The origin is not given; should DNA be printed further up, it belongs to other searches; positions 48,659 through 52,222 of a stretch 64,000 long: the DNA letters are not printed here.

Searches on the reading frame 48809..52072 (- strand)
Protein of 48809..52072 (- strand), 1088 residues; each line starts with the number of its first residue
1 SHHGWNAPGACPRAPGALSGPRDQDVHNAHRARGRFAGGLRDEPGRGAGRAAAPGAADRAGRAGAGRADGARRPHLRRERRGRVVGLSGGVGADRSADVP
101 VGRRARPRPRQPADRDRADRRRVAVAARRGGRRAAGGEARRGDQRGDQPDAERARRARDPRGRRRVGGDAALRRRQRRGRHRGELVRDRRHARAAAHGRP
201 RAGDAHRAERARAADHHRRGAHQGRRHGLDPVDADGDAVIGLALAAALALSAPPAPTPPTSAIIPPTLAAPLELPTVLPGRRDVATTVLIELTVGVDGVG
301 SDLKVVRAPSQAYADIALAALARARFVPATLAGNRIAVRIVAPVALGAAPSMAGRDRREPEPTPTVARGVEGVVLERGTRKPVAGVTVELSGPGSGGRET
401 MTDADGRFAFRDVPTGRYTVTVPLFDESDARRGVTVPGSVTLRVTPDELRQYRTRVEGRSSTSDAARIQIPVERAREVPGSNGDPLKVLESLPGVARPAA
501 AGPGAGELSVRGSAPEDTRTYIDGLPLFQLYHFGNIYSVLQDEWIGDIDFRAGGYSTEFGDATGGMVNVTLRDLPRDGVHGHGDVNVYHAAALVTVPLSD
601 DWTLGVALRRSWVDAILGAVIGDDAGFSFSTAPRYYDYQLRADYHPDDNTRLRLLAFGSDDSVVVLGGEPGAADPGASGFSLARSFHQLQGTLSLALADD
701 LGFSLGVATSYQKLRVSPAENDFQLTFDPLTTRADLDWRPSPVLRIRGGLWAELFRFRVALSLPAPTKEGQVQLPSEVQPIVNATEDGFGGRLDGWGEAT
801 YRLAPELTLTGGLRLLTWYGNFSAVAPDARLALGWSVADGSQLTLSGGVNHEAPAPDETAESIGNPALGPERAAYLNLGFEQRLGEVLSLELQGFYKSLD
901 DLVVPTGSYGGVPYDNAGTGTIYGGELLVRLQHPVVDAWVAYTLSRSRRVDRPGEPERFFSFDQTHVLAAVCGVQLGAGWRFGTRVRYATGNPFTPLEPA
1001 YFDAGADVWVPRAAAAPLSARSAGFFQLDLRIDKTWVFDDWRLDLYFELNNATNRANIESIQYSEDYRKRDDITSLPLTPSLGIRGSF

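Call 24: search_protein_families(library=pfam, proteins=[window:48809-52072:-], max_evalue=0.01)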
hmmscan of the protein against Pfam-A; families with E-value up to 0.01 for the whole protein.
window:48809-52072:- (1088 aa): 5 families
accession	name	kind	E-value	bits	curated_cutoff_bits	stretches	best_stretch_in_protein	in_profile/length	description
PF13620.12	CarboxypepD_reg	-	3e-11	43.9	32.3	1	370-444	2-77/82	Carboxypeptidase regulatory-like domain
PF13715.12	CarbopepD_reg_2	-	4.9e-08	33.3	32.2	1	370-442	1-70/88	CarboxypepD_reg-like domain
PF07715.20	Plug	-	4.4e-07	30.8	23.9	1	484-565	24-106/107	TonB-dependent Receptor Plug Domain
PF17210.9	SdrD_B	-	0.00013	22.6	29.7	1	380-422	21-64/112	SdrD B-like domain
PF09430.16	EMC7_beta-sandw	-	0.00081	20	26.6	1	383-422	7-45/122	ER membrane protein complex subunit 7, beta-sandwich domain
